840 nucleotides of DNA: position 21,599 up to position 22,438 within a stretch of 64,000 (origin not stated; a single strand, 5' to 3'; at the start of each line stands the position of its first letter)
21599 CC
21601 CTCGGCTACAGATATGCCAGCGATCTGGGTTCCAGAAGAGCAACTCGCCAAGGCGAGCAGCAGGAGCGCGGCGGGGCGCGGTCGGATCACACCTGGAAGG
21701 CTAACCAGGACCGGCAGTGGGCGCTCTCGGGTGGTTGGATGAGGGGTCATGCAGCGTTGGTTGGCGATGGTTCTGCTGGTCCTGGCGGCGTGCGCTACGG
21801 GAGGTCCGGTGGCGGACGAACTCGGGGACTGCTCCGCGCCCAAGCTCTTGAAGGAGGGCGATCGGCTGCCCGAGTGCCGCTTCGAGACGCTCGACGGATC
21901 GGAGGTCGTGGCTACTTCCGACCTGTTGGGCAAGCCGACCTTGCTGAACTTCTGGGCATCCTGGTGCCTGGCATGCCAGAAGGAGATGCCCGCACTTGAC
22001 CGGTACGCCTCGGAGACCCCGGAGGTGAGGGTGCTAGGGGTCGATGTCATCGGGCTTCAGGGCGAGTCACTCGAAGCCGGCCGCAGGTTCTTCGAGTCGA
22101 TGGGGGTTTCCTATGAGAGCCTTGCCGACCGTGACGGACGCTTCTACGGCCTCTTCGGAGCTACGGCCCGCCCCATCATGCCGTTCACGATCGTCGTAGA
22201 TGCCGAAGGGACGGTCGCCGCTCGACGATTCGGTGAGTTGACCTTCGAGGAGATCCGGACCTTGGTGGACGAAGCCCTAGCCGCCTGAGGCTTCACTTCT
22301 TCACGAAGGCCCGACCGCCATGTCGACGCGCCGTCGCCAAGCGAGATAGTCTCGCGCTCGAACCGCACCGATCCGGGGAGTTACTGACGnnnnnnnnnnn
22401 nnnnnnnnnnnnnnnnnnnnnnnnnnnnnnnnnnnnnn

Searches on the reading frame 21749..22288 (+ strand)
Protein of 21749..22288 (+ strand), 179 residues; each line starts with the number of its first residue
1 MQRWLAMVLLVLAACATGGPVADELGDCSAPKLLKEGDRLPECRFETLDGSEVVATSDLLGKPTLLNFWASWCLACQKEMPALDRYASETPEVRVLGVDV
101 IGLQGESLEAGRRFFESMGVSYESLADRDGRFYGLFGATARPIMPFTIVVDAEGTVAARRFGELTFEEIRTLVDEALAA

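Call 3: search_protein_families(library=pfam, proteins=[window:21749-22288:+], max_evalue=0.01)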
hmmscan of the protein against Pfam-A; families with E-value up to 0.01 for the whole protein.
window:21749-22288:+ (179 aa): 5 families
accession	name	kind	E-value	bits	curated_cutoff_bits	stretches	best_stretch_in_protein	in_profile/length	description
PF00578.27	AhpC-TSA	-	6.5e-18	65.3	26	1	37-158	2-123/124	AhpC/TSA family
PF08534.16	Redoxin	-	5.9e-15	55.8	26.6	1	35-163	1-135/148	Redoxin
PF00085.26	Thioredoxin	-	9.3e-06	26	23.5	1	62-101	19-59/103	Thioredoxin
PF13905.12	Thioredoxin_8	-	0.00014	22.5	27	1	61-156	1-94/94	Thioredoxin-like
PF13911.12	AhpC-TSA_2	-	0.0095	16.7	27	0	89-139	5-55/114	AhpC/TSA antioxidant enzyme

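Call 4: search_protein_families(library=ncbifam, proteins=[window:21749-22288:+], max_evalue=0.01)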
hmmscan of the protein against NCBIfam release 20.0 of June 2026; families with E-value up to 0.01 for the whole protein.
window:21749-22288:+ (179 aa): 12 families
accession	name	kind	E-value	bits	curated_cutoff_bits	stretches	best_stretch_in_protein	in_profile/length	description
NF002854.0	PRK03147.1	subfamily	7e-18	65.1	170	1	14-173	18-169/176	thiol-disulfide oxidoreductase ResA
NF047696.1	ThlDiSintTplARhiz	equivalog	4.9e-16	59.1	230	1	26-159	63-196/219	thiol:disulfide interchange protein TlpA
TIGR00385.1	dsbE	subfamily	2.6e-15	56.4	123.15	1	40-169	40-163/173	DsbE family thiol:disulfide interchange protein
NF041202.1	StoA_CxxC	exception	1.1e-12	48.1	210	1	42-171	35-159/163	endospore biogenesis thiol-disulfide oxidoreductase StoA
NF011941.0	PRK15412.1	equivalog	1.3e-09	37.9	359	1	36-165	41-164/185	thiol:disulfide interchange protein DsbE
NF041054.1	WAxxUGC_long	equivalog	1.8e-09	37.3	300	1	39-157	83-195/354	ResA-like WAxxUGC motif-containing protein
NF010625.0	PRK14018.1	equivalog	9.7e-08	30.9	522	1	8-176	15-172/521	bifunctional peptide-methionine (S)-S-oxide reductase MsrA/peptide-methionine (R)-S-oxide reductase MsrB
TIGR01068.1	thioredoxin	equivalog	1.4e-06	28.4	96.8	1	62-100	15-54/101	thioredoxin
NF008229.0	PRK10996.1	equivalog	7e-05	22.6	125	1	39-99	24-91/141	thioredoxin TrxC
TIGR02661.1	MauD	equivalog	0.00058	19.4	188.6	1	37-160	49-163/189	methylamine dehydrogenase accessory protein MauD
NF006898.0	PRK09381.1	equivalog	0.00099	19.5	138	0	64-90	24-50/109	thioredoxin TrxA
NF006960.0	PRK09437.1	equivalog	0.0095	15.8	140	0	33-137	3-104/156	thioredoxin-dependent thiol peroxidase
